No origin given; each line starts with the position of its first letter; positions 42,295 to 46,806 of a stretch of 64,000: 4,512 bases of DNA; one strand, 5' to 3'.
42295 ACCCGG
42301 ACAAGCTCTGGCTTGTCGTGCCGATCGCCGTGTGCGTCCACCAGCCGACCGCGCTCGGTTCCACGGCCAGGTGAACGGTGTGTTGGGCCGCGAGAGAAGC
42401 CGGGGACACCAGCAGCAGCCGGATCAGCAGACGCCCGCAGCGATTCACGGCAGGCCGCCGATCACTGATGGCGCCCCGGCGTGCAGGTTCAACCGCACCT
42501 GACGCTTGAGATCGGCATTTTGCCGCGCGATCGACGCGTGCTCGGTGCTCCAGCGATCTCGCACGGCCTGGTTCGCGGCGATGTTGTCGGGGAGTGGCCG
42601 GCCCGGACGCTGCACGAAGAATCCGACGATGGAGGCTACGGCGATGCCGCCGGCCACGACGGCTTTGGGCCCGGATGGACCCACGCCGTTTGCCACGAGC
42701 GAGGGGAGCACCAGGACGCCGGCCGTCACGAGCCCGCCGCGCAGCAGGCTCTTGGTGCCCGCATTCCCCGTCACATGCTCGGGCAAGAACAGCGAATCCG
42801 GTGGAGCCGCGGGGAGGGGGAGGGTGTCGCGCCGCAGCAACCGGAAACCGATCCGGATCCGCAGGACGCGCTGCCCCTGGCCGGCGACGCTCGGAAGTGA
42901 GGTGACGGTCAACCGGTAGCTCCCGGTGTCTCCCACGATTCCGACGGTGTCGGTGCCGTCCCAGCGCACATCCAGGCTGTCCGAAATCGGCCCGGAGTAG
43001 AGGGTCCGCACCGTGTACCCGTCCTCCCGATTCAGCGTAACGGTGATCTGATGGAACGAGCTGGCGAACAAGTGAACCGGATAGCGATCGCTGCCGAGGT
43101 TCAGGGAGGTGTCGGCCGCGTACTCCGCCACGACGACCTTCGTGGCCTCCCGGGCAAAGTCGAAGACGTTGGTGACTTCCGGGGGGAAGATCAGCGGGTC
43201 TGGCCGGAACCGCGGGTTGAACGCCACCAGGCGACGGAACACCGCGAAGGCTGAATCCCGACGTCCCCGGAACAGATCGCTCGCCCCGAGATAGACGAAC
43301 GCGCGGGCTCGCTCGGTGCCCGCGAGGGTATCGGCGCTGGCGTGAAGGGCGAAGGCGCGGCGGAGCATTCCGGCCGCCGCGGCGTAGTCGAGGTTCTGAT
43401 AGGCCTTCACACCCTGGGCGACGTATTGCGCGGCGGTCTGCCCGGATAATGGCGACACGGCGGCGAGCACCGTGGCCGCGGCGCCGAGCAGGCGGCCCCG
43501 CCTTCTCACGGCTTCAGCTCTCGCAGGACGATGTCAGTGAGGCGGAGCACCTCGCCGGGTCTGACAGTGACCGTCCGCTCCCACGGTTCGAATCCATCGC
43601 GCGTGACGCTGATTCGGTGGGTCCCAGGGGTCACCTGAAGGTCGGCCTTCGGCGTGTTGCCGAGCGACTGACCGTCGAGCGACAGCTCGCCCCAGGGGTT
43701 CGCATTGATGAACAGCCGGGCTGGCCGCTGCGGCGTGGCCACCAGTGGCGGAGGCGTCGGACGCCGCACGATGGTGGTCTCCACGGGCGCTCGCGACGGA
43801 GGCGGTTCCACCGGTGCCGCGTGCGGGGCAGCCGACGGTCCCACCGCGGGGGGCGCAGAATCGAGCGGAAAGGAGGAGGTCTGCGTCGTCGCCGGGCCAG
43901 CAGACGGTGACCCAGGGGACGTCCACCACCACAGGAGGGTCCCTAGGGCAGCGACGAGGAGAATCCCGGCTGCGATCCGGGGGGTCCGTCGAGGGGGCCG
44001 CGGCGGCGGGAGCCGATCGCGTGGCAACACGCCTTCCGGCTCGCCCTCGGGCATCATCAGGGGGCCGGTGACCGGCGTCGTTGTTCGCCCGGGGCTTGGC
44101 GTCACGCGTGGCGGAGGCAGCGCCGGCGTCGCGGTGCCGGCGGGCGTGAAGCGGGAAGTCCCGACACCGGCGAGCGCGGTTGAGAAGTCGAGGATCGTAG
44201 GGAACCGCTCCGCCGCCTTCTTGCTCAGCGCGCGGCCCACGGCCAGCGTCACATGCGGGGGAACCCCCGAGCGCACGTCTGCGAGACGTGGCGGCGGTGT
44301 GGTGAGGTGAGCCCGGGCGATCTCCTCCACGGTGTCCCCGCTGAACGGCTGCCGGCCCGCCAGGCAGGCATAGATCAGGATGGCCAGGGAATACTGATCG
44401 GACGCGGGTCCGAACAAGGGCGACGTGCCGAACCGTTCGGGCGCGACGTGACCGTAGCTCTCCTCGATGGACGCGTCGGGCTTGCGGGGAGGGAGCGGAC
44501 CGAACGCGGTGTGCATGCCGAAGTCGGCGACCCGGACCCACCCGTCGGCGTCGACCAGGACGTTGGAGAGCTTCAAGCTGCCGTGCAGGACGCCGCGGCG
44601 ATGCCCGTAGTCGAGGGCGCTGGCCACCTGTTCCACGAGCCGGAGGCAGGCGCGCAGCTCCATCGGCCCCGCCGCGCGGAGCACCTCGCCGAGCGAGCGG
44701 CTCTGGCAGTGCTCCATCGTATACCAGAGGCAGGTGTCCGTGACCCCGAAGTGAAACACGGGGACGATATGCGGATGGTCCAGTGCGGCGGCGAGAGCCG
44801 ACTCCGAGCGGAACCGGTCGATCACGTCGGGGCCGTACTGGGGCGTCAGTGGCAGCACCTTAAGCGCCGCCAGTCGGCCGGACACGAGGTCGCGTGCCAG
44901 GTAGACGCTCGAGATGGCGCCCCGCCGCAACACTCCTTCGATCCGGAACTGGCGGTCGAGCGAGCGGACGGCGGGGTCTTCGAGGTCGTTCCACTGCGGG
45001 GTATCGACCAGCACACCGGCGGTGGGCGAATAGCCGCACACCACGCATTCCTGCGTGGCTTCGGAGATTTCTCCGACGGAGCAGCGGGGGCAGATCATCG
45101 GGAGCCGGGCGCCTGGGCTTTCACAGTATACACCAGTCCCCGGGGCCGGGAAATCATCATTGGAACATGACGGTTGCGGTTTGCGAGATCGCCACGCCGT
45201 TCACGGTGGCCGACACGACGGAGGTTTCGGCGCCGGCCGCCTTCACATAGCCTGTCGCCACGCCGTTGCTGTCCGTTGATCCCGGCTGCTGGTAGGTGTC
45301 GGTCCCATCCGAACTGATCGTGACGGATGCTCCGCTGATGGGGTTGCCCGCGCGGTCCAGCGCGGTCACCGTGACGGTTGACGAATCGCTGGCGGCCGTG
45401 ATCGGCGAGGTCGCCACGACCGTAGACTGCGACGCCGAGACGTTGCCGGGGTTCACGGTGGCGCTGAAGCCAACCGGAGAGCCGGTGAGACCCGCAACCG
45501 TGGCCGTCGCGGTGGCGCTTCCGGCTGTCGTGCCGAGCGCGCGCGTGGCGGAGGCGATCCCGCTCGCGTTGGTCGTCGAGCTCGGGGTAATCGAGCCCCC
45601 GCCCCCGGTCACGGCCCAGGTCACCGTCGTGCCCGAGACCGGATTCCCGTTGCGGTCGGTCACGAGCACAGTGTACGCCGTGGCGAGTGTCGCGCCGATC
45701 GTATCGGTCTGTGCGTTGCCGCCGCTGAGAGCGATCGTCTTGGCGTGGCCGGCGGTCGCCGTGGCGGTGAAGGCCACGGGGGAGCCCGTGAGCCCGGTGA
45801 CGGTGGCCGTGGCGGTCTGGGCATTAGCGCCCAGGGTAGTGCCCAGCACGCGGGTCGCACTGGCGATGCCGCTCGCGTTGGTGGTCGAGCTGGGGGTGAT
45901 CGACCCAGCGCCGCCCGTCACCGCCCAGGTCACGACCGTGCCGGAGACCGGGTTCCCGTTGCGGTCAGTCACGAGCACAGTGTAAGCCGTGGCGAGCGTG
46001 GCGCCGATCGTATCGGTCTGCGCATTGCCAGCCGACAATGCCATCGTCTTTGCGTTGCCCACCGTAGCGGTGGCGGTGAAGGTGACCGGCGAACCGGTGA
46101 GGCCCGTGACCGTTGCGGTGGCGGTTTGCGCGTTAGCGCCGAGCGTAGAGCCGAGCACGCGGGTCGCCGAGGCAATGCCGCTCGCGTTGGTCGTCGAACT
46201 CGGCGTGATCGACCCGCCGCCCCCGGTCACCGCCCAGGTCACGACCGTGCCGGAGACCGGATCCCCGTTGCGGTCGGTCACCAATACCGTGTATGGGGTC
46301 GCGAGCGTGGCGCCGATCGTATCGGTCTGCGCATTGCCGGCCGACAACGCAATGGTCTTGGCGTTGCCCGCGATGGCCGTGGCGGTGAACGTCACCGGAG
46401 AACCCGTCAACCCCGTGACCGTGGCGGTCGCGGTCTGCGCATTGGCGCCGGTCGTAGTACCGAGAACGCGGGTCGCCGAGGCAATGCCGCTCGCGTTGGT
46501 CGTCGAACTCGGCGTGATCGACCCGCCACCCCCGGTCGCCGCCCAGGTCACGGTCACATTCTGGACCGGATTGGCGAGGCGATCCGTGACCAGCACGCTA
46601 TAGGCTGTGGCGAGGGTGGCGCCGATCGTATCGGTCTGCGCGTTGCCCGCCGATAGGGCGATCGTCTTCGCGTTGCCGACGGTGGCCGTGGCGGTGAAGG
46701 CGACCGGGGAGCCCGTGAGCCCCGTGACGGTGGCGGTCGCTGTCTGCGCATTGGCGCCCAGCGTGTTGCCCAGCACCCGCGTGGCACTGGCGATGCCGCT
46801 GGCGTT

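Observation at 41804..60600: Candidate uncharacterised cell-surface module: giant Ig-repeat lipoprotein plus kinase-fold/PEGA protein plus TPR/TM protein plus small OM beta-barrel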

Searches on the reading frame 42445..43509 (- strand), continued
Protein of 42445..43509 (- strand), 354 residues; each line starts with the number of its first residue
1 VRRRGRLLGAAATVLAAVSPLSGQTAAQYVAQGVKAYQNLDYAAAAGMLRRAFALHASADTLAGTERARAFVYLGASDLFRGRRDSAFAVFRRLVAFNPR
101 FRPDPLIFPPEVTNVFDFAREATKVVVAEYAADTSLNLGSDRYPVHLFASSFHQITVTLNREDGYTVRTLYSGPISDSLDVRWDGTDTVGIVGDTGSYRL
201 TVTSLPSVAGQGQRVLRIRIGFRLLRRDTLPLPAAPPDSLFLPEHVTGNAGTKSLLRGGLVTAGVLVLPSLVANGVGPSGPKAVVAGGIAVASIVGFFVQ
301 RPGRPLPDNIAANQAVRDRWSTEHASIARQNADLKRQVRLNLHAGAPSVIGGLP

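Call 79: find_encoding_contigs(protein=P0093, flank=10000, max_places=2)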
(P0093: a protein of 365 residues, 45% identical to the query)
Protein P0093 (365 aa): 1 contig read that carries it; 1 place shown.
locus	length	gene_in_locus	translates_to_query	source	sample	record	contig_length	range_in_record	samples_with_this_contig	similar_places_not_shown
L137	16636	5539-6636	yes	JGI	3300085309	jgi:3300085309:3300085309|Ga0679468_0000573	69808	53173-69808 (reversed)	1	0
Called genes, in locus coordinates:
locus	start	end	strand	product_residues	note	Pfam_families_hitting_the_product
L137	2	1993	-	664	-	?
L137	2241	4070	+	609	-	PF19190:BACON_2 (faint), PF04151:PPC (faint)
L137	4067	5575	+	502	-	PF00069:Pkinase, PF07714:PK_Tyr_Ser-Thr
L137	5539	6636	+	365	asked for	-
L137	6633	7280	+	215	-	-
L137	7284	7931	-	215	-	-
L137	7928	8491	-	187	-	PF02922:CBM_48, PF16561:AMPK1_CBM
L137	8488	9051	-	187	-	PF07638:Sigma70_ECF (weak), PF04542:Sigma70_r2, PF08281:Sigma70_r4_2, PF04545:Sigma70_r4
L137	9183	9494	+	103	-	PF04542:Sigma70_r2 (weak)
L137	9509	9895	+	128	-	-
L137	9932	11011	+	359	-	PF16561:AMPK1_CBM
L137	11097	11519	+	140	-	-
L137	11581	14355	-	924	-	PF13620:CarboxypepD_reg, PF13715:CarbopepD_reg_2, PF07715:Plug, PF00593:TonB_dep_Rec_b-barrel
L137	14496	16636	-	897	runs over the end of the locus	PF13620:CarboxypepD_reg, PF14686:fn3_3 (faint), PF22904:NOMO1-like_2nd (faint), PF07715:Plug, PF00593:TonB_dep_Rec_b-barrel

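Call 80: find_encoding_contigs(protein=P0058, flank=10000, max_places=1)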
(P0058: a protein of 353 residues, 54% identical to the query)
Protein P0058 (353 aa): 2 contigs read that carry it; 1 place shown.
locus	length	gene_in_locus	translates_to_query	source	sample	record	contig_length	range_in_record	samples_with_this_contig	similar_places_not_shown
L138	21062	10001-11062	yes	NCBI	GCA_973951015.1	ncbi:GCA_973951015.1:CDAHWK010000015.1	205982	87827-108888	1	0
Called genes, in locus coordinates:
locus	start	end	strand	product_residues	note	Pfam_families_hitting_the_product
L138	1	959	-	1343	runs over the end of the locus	PF01590:GAF, PF13185:GAF_2, PF00989:PAS, PF08448:PAS_4, PF00989:PAS, PF08448:PAS_4, PF00989:PAS, PF08448:PAS_4, +13 more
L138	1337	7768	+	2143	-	PF25788:Ig_Rha78A_N (faint), PF18565:Glyco_hydro2_C5 (faint), PF02369:Big_1, PF09134:Invasin_D3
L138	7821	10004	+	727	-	PF00069:Pkinase, PF07714:PK_Tyr_Ser-Thr, PF08308:PEGA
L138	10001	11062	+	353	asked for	-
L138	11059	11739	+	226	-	-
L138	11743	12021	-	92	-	PF04977:DivIC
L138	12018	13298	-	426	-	PF03952:Enolase_N, PF00113:Enolase_C, PF13378:MR_MLE_C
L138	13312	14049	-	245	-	PF01553:Acyltransferase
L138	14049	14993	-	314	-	PF00586:AIRS, PF02769:AIRS_C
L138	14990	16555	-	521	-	PF07494:Reg_prop (faint)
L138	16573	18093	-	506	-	PF03853:YjeF_N, PF01256:Carb_kinase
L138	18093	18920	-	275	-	PF01875:Memo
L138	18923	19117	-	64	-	-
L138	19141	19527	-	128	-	-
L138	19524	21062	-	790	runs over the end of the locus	PF02190:LON_substr_bdg, PF07724:AAA_2 (faint), PF07728:AAA_5 (weak), PF00004:AAA, PF22667:Lon_lid, PF05362:Lon_C, PF13541:ChlI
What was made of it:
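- In L138 a GAF/PAS sensor lies next to the block (call 80).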

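Call 81: find_encoding_contigs(protein=P0066, flank=10000, max_places=1)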
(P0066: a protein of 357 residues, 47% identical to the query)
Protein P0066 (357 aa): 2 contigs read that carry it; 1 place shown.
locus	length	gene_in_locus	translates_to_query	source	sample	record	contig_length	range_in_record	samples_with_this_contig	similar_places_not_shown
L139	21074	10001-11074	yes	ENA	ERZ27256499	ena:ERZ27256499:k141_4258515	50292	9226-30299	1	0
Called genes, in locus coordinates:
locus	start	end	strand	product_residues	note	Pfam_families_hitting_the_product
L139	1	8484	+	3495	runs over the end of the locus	PF02369:Big_1, PF09134:Invasin_D3, PF02369:Big_1, PF09134:Invasin_D3, PF02369:Big_1, PF09134:Invasin_D3, PF02369:Big_1, PF09134:Invasin_D3, +13 more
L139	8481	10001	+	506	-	PF00069:Pkinase, PF07714:PK_Tyr_Ser-Thr, PF08308:PEGA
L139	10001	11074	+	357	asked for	-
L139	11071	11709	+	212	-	-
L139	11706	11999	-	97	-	PF04977:DivIC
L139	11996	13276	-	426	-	PF03952:Enolase_N, PF00113:Enolase_C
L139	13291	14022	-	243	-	PF01553:Acyltransferase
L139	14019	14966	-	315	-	PF00586:AIRS, PF02769:AIRS_C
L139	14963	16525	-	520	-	PF07494:Reg_prop (faint)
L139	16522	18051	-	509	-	PF03853:YjeF_N, PF01256:Carb_kinase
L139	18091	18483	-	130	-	-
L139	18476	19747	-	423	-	PF00464:SHMT, PF00155:Aminotran_1_2 (weak)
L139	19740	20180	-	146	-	PF02502:LacAB_rpiB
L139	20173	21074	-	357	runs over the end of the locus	PF02812:ELFV_dehydrog_N, PF00208:ELFV_dehydrog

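Call 82: find_encoding_contigs(protein=P0086, flank=10000, max_places=1)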
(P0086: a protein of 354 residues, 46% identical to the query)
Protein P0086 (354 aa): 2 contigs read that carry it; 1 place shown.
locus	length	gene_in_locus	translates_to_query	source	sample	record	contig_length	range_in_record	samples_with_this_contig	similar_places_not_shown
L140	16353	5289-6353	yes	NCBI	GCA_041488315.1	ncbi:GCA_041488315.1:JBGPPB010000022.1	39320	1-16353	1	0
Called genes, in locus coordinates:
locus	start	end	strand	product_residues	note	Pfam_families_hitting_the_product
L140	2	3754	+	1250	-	?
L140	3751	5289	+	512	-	PF00069:Pkinase, PF07714:PK_Tyr_Ser-Thr, PF08308:PEGA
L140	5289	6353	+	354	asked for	-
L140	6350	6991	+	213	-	-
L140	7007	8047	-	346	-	PF00294:PfkB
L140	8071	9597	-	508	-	PF14052:Caps_assemb_Wzi (faint)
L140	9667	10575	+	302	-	PF00892:EamA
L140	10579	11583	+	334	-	PF06089:Asparaginase_II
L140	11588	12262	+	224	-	PF02627:CMD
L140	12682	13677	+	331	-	PF01018:GTP1_OBG, PF01926:MMR_HSR1, PF02421:FeoB_N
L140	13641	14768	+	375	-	PF02481:DNA_processg_A, PF17782:WHD_DprA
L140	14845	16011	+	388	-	PF04055:Radical_SAM, PF06969:HemN_C (faint)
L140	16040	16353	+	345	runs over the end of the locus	PF01628:HrcA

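Call 83: find_encoding_contigs(protein=P0116, flank=10000, max_places=1)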
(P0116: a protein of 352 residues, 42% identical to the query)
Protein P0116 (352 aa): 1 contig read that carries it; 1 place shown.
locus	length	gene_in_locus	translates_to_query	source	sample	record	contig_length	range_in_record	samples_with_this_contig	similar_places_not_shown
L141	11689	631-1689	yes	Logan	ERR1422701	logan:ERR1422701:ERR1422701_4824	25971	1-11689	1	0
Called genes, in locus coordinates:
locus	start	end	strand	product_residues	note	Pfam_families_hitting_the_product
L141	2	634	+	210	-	?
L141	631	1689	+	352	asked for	PF13860:FlgD_ig (weak)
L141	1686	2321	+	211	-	-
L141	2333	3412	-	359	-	PF00226:DnaJ, PF01556:DnaJ_C, PF00684:DnaJ_CXXCXGXG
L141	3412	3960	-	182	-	PF01025:GrpE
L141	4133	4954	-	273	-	PF00561:Abhydrolase_1, PF12146:Hydrolase_4, PF12697:Abhydrolase_6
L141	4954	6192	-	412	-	PF00994:MoCF_biosynth, PF18146:CinA_KH, PF02464:CinA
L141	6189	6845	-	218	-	PF01066:CDP-OH_P_transf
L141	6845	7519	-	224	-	PF00025:Arf (weak)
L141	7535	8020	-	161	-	PF03259:Robl_LC7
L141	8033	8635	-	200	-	PF00633:HHH (faint), PF21176:RecR_HhH, PF02132:RecR_ZnF, PF01751:Toprim, PF13662:Toprim_4, PF21175:RecR_C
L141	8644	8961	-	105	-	PF02575:YbaB_DNA_bd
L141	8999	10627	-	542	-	PF13177:DNA_pol3_delta2, PF13604:AAA_30 (faint), PF00004:AAA, PF13401:AAA_22, PF22608:DNAX_ATPase_lid, PF12169:DNA_pol3_gamma3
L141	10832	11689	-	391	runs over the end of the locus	PF02369:Big_1 (faint)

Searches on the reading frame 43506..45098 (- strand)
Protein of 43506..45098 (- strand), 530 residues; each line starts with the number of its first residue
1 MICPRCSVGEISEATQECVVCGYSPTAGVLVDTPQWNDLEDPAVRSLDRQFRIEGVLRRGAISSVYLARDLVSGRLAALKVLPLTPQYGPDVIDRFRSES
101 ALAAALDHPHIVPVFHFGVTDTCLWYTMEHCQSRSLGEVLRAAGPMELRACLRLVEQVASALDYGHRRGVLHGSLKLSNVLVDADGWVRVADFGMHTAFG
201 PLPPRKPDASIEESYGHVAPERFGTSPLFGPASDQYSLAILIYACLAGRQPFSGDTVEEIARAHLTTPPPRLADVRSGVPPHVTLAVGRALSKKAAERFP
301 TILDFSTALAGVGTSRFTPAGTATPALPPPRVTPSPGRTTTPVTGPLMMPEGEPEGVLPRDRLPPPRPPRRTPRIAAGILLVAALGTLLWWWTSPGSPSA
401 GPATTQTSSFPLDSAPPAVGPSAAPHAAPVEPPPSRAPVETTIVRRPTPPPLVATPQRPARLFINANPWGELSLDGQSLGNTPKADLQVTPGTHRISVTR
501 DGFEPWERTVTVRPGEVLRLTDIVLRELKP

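Call 7: search_protein_families(library=pfam, proteins=[window:43506-45098:-], max_evalue=0.1)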
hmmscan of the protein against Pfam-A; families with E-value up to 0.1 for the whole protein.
window:43506-45098:- (530 aa): 6 families
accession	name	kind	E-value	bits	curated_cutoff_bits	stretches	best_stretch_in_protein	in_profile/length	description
PF00069.31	Pkinase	-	4e-32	112.1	31.7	1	56-265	6-210/263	Protein kinase domain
PF07714.23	PK_Tyr_Ser-Thr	-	5.9e-20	72.1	23.1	1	57-262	7-215/258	Protein tyrosine and serine/threonine kinase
PF08308.17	PEGA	-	3.5e-11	43.3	20.8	1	462-521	4-64/71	PEGA domain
PF13620.12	CarboxypepD_reg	-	0.00015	22.5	32.3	1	489-525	45-81/82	Carboxypeptidase regulatory-like domain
PF01636.29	APH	-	0.079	13.1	23.2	0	119-194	123-195/239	Phosphotransferase enzyme family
PF11008.14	DUF2846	-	0.08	13.5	34.3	0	470-517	24-73/92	Protein of unknown function (DUF2846)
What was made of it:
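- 43506..45098 (-): Zinc-ribbon / pseudokinase / TM / Pro-rich linker / PEGA protein (530 aa). Pkinase 4e-32, PEGA 3.5e-11 (call 7).
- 43536..43721 (-): C-terminal periplasmic PEGA domain. Pfam PF08308 3.5e-11, residues 462-521 (call 7).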

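Call 8: search_protein_families(library=ncbifam, proteins=[window:43506-45098:-], max_evalue=0.1)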
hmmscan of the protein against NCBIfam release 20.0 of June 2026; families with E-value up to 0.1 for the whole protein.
window:43506-45098:- (530 aa): 15 families
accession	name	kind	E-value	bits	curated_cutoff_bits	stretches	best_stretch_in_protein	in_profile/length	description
NF033483.0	PknB_PASTA_kin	equivalog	7.1e-52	177.2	450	1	46-316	4-272/563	Stk1 family PASTA domain-containing Ser/Thr kinase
NF052427.1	StpK7MSMEG_1200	equivalog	3.1e-43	148.2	900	1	51-308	9-264/601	serine/threonine protein kinase StpK7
NF047741.1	antiphage_MADS6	equivalog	6.4e-30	104.2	460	2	128-316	277-464/612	methylation-associated defense system protein kinase MAD6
TIGR03903.1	TOMM_kin_cyc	equivalog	1.2e-21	76.4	705.75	1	92-267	21-204/1267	TOMM system kinase/cyclase fusion protein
NF009651.0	PRK13184.1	equivalog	1.3e-18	66.4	839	1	52-309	5-287/932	serine/threonine-protein kinase PknD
NF038150.1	lanthi_synth_IV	equivalog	1.4e-16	60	650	1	43-307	183-451/851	class IV lanthionine synthetase LanL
NF033442.0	BREX_PglW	equivalog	1.3e-11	43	990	2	146-322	309-496/1391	BREX system serine/threonine kinase PglW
NF053615.1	SerThrKinAfsKStmc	equivalog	4.3e-11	42.2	1300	1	51-447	15-407/809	protein serine/threonine kinase AfsK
NF038151.1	lanthi_synth_III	equivalog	1.7e-08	33.4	575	1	44-252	215-429/833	class III lanthionine synthetase LanKC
NF047815.1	LIC10124_lipo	equivalog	7.9e-06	24.7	650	1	471-519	210-258/516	LIC10124 family lipoprotein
NF011463.0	PRK14879.1-4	equivalog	0.0005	19.5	188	1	101-195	71-159/237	Kae1-associated kinase Bud32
NF058632.1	SerThrKinPrkT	equivalog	0.00064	18.8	280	1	49-198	21-167/322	serine/threonine protein kinase PrkT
NF011464.0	PRK14879.1-7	equivalog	0.0025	17.6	246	1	118-196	75-149/221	Kae1-associated kinase Bud32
TIGR03724.2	arch_bud32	equivalog_domain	0.0033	16.9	125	1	119-196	63-131/193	KEOPS complex kinase/ATPase Bud32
NF040671.1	PLuB_AAA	exception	0.0096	13.3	999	1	103-192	59-147/1256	PLuB system helicase-like protein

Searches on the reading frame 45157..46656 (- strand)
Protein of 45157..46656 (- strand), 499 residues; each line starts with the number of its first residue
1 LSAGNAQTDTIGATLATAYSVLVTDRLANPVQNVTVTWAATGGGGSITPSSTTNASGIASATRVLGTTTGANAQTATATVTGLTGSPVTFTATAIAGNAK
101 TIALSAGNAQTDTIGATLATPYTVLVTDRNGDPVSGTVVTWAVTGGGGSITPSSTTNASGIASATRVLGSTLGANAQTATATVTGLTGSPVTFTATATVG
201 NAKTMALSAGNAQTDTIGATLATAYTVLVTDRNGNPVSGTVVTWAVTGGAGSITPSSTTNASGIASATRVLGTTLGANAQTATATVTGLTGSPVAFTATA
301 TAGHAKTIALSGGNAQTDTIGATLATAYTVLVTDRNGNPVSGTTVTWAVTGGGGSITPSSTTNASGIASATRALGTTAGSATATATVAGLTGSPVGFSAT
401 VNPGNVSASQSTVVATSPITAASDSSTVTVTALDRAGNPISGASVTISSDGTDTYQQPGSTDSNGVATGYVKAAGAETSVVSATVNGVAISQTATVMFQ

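Call 7: search_protein_families(library=pfam, proteins=[window:45157-46656:-], max_evalue=0.1)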
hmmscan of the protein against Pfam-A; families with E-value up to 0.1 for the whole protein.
window:45157-46656:- (499 aa): 7 families
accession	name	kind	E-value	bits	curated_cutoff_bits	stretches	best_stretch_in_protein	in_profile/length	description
PF02369.22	Big_1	-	2.2e-43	146.7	34.9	5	415-498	8-92/93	Bacterial Ig-like domain (group 1)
PF09134.16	Invasin_D3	-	5e-20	72.3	33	2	408-498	2-95/98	Invasin, domain 3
PF17789.7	MG4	-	6.1e-11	42.8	24.7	1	427-483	17-71/95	Macroglobulin domain MG4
PF24025.1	Ig_DR_A0283-like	-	5.2e-08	33.6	27.1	0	425-468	6-49/102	DR_A0283-like, Ig-like domain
PF18565.7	Glyco_hydro2_C5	-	0.0073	16.6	32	0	329-383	21-77/103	Glycoside hydrolase family 2 C-terminal domain 5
PF05449.16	Phage_holin_3_7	-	0.049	14.1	25.4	0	292-338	28-74/80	Putative 3TM holin, Phage_holin_3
PF20622.4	Big_15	-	0.083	13.2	27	1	402-448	37-81/82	Bacterial Ig domain (Big_16)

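Call 8: search_protein_families(library=ncbifam, proteins=[window:45157-46656:-], max_evalue=0.1)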
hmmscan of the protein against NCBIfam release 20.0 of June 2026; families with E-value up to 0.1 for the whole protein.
window:45157-46656:- (499 aa): 0 families
